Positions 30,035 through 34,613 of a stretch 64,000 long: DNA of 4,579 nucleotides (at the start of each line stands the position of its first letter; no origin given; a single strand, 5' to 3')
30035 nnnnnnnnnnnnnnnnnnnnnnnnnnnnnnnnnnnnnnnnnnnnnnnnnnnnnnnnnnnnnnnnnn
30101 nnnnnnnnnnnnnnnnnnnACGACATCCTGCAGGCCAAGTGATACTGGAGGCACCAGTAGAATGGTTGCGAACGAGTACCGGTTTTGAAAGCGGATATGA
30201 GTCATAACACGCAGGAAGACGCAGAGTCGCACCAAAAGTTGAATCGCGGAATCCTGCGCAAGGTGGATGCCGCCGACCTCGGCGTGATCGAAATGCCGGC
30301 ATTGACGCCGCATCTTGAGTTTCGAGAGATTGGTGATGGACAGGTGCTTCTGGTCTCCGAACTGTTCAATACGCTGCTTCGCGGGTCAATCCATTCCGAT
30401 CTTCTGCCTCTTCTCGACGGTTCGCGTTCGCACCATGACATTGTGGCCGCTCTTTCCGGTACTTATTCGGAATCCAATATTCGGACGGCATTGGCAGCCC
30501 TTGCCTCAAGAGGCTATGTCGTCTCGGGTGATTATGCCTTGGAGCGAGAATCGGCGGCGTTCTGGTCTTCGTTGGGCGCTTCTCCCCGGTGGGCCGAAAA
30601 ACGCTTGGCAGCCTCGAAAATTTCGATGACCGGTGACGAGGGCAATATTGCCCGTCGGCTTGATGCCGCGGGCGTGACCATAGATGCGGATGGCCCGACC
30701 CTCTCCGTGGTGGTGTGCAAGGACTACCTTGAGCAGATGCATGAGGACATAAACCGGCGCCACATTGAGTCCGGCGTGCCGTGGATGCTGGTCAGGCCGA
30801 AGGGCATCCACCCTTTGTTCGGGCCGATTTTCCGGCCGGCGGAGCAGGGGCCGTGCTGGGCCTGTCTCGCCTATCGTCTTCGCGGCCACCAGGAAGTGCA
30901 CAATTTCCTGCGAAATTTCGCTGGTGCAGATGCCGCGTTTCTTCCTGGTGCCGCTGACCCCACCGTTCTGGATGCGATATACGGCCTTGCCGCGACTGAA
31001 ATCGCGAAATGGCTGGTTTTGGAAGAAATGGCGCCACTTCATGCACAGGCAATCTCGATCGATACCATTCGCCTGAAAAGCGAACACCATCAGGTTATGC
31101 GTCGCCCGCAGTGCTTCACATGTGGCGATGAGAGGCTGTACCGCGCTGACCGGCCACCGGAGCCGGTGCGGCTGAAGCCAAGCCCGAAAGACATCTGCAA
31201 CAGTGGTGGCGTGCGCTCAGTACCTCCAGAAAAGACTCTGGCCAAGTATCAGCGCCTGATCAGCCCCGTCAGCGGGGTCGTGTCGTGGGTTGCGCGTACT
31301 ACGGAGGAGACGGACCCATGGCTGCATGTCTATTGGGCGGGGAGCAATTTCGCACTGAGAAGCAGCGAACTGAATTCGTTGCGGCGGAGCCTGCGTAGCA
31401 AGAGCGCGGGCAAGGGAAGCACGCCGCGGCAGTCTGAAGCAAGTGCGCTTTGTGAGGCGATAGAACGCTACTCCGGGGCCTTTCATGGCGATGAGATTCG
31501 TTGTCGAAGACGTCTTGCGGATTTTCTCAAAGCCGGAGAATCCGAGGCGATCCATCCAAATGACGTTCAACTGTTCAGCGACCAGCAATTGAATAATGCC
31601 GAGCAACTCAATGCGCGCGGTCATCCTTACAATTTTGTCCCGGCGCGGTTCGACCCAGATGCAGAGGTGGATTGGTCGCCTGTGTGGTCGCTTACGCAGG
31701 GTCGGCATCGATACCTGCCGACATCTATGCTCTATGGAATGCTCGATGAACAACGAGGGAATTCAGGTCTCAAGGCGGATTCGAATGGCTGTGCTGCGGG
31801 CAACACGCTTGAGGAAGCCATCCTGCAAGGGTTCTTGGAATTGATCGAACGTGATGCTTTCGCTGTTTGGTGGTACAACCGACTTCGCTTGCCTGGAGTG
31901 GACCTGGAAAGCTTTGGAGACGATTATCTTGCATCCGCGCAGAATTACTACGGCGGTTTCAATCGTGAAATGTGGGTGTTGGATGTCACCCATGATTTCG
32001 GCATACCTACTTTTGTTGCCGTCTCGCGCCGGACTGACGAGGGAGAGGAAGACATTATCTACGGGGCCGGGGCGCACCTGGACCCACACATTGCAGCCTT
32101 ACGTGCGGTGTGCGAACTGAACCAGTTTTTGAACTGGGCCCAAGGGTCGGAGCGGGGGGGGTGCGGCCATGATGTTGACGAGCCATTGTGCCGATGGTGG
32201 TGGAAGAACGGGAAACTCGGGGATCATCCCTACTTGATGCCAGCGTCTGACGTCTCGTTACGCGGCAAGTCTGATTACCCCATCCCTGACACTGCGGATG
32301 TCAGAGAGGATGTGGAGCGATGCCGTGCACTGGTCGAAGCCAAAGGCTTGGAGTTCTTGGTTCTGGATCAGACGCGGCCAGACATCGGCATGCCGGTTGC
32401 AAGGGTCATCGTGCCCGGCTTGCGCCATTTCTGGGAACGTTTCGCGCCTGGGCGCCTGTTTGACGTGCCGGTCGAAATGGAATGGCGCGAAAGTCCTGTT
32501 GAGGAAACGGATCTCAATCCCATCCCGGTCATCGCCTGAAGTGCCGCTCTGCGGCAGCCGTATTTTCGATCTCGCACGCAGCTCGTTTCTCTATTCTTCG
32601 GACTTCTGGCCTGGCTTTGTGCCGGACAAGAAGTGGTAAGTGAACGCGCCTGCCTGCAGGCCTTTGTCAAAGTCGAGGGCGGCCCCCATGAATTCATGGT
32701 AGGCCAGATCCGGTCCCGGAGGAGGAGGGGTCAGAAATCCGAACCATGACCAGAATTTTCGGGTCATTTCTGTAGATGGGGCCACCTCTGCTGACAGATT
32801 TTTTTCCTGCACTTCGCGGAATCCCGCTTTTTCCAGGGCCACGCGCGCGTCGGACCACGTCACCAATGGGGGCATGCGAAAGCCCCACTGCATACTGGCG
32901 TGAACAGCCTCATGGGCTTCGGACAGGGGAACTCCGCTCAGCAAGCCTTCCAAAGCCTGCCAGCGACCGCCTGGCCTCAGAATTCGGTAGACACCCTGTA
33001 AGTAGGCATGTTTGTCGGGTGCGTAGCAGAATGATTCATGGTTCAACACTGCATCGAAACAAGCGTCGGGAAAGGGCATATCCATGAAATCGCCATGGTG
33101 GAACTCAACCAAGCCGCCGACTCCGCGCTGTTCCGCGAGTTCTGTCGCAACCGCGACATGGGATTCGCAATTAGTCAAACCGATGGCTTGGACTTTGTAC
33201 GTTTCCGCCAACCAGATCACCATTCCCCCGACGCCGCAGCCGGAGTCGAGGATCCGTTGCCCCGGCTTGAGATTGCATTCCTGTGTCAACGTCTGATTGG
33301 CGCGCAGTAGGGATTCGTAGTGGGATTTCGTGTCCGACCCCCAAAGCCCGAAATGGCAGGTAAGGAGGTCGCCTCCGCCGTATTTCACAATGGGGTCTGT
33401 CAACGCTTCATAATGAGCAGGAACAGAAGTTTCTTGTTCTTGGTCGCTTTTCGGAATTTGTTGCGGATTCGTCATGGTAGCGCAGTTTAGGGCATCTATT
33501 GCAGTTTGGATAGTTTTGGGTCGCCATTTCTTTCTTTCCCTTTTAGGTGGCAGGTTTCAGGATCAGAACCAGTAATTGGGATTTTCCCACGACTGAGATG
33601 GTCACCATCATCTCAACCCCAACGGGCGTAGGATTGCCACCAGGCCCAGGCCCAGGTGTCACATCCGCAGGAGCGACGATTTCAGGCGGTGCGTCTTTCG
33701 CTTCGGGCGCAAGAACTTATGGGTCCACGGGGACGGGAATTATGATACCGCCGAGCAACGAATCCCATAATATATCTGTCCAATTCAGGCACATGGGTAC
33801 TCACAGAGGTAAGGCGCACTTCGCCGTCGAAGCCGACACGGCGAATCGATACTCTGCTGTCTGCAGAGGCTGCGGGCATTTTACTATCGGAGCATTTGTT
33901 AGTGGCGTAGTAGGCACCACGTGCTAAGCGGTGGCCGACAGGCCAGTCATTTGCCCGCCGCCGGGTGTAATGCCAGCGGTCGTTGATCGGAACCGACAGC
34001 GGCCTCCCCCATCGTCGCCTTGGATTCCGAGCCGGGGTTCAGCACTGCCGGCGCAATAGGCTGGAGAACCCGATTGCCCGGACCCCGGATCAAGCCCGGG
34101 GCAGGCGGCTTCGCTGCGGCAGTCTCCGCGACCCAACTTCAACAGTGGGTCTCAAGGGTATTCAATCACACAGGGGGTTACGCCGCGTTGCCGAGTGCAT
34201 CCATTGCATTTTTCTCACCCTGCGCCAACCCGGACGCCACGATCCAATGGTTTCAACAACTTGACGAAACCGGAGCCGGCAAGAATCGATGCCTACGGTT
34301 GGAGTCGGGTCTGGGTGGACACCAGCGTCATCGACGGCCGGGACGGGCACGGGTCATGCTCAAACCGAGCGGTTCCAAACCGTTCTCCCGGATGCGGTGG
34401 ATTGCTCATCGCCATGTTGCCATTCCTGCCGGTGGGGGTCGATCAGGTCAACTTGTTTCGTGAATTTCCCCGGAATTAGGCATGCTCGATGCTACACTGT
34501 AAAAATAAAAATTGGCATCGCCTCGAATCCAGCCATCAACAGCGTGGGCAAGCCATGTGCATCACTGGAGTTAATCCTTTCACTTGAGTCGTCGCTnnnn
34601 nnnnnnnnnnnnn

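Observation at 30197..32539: Fused E1-YcaO heterocyclase with no cognate FMN dehydrogenase nearby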

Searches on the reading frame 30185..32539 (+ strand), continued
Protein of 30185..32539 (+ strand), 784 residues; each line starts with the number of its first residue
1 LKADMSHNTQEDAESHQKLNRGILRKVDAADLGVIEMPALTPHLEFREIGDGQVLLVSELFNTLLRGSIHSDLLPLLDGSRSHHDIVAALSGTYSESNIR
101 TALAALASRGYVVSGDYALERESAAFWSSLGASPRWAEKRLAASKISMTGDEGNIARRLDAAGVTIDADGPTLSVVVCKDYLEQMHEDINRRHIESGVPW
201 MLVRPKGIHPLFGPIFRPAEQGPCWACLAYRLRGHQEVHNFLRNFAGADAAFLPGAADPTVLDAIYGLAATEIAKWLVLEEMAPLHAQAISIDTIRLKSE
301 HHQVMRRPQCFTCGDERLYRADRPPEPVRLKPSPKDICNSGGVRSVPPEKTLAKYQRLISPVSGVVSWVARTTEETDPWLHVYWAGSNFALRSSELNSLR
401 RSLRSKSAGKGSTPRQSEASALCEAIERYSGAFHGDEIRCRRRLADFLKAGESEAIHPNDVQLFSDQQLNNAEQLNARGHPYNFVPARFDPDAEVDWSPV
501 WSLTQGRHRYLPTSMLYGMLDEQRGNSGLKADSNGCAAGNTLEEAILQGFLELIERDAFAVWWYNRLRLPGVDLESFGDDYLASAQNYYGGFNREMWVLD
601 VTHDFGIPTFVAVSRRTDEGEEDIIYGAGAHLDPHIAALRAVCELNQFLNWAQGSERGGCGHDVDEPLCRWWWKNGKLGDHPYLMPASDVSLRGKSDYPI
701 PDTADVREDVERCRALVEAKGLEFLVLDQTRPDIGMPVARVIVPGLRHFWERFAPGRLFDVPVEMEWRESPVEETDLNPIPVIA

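Call 78: search_solved_structures(query=window:30197-32539:+, max_evalue=0.00001, show_alignments=1)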
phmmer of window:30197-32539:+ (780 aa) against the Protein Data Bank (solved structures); distinct sequences matched with E-value up to 0.00001: 5.
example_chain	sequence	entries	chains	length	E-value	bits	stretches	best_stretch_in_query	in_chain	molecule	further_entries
4v1t_A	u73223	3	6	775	1.7e-172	578.9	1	36-778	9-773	LYND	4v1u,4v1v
4bs9_A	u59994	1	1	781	1.8e-166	559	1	36-778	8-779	TRUD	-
7u58_A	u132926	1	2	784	1.1e-155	523.3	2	250-778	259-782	MusD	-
6pe3_A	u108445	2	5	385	7.3e-13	51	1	526-644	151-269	Uncharacterized protein MJ1094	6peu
6ci7_A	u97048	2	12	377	8.5e-12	47.4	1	493-742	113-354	YcaO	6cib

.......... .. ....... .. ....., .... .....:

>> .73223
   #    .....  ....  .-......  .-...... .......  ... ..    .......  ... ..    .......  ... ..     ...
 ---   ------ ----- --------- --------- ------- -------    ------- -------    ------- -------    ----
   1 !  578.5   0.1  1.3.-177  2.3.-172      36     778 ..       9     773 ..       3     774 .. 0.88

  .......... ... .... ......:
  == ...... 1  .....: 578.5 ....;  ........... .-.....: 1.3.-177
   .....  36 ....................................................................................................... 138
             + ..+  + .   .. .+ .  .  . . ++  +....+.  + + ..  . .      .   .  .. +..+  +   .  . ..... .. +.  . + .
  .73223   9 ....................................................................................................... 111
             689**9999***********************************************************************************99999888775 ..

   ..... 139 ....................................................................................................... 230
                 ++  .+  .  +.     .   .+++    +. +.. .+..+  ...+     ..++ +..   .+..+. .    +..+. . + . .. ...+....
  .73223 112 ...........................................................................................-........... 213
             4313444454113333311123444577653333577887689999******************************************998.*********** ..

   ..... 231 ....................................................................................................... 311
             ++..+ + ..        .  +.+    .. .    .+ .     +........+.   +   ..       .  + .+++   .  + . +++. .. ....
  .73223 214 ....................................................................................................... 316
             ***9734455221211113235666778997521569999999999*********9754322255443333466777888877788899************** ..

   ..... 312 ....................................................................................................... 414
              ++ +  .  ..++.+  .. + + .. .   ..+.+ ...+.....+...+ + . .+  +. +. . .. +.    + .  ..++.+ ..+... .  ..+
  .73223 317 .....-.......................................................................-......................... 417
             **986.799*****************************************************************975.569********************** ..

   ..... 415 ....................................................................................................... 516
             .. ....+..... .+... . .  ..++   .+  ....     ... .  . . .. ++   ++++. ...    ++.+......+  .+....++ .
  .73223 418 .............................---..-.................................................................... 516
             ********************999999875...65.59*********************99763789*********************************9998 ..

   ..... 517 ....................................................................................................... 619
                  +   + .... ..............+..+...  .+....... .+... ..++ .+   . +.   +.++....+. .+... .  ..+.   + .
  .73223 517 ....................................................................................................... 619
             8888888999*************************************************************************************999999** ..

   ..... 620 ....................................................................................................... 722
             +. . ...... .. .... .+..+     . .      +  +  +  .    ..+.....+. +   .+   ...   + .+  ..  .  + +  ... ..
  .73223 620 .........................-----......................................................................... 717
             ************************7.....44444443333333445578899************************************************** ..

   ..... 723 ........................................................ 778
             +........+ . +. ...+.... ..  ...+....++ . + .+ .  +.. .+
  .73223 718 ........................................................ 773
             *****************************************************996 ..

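Call 80: list_cluster_members(proteins=[P0001, P0121])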
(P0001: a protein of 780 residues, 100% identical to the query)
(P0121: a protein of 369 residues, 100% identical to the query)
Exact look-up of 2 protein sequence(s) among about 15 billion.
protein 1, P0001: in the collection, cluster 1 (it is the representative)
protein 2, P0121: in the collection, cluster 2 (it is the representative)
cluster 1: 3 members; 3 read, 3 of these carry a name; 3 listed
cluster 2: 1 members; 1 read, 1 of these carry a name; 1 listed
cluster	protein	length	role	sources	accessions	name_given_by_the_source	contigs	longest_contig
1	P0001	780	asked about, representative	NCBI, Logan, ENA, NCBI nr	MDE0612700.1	MAG: TOMM precursor leader peptide-binding protein [Gammaproteobacteria bacterium] | TOMM precursor leader peptide-binding protein [Gammaproteobacteria bacterium]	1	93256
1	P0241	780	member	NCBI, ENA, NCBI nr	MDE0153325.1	MAG: TOMM precursor leader peptide-binding protein [Gammaproteobacteria bacterium] | TOMM precursor leader peptide-binding protein [Gammaproteobacteria bacterium]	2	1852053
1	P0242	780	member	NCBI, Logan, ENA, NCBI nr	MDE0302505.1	MAG: TOMM precursor leader peptide-binding protein [Gammaproteobacteria bacterium] | TOMM precursor leader peptide-binding protein [Gammaproteobacteria bacterium]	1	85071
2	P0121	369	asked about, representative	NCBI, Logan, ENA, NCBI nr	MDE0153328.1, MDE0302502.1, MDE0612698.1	MAG: hypothetical protein OXN23_05625 [Gammaproteobacteria bacterium] | hypothetical protein [Gammaproteobacteria bacterium]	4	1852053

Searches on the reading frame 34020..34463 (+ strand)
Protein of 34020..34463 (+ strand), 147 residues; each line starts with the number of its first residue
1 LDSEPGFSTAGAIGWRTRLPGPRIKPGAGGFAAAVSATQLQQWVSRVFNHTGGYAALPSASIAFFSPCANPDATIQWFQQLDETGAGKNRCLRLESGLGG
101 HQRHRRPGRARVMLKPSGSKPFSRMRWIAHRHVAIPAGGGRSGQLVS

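Call 3: search_protein_families(library=pfam, proteins=[window:34020-34463:+], max_evalue=0.01)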
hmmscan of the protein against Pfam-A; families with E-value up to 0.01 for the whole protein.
window:34020-34463:+ (147 aa): 0 families

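Call 5: search_protein_families(library=ncbifam, proteins=[window:34020-34463:+], max_evalue=0.01)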
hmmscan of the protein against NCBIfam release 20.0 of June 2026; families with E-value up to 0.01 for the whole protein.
window:34020-34463:+ (147 aa): 0 families
